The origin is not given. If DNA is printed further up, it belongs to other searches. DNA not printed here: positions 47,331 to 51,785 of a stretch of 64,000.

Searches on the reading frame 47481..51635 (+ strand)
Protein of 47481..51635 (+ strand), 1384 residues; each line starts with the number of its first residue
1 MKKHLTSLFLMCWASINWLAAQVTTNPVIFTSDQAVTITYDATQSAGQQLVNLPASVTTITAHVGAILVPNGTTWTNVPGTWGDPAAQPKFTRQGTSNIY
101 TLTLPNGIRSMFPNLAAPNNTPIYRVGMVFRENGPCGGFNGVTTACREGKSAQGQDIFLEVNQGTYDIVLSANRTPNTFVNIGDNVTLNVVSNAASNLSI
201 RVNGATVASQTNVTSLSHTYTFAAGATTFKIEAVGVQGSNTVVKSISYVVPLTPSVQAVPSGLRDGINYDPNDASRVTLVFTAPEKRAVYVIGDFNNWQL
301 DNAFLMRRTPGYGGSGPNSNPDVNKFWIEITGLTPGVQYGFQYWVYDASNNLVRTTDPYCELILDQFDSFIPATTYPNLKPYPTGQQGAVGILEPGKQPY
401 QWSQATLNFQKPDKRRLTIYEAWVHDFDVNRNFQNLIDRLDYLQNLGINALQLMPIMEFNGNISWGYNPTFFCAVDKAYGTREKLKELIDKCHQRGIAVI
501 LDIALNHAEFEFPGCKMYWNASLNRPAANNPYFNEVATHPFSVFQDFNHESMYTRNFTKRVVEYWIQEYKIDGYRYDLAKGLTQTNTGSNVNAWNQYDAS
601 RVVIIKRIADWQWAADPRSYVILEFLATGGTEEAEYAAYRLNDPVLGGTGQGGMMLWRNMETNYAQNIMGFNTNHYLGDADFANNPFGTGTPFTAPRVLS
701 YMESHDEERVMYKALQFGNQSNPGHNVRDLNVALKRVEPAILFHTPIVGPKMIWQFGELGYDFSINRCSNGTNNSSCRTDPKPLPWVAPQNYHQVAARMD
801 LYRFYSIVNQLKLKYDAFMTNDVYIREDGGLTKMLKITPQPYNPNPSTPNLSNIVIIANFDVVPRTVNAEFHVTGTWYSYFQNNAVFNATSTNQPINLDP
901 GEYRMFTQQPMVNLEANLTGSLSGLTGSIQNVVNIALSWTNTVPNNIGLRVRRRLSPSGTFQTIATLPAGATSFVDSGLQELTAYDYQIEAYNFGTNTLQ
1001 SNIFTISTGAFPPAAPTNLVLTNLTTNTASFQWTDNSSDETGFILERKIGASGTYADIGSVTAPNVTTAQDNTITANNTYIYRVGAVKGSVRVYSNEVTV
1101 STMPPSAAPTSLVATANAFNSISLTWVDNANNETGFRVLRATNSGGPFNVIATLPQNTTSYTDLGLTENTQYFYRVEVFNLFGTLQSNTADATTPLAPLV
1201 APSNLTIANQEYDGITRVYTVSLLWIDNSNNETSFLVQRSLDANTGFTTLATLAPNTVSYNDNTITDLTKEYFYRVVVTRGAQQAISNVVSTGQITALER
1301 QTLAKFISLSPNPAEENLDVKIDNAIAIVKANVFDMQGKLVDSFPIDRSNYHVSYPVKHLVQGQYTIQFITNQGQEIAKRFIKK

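Call 17: search_protein_families(library=pfam, proteins=[window:47481-51635:+], max_evalue=0.001)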
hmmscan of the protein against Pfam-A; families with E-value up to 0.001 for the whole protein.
window:47481-51635:+ (1384 aa): 4 families
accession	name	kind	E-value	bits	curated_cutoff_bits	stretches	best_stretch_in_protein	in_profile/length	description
PF00128.31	Alpha-amylase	-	1.3e-23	84.4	22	1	433-511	18-95/446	Alpha amylase, catalytic domain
PF00041.27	fn3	-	4.1e-12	46.6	25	1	1108-1180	2-70/84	Fibronectin type III domain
PF18962.6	Por_Secre_tail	-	1.4e-07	32.1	27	1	1311-1382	3-74/75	Secretion system C-terminal sorting domain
PF16656.11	Pur_ac_phosph_N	-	0.00052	21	30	0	1120-1178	13-80/93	Purple acid Phosphatase, N-terminal domain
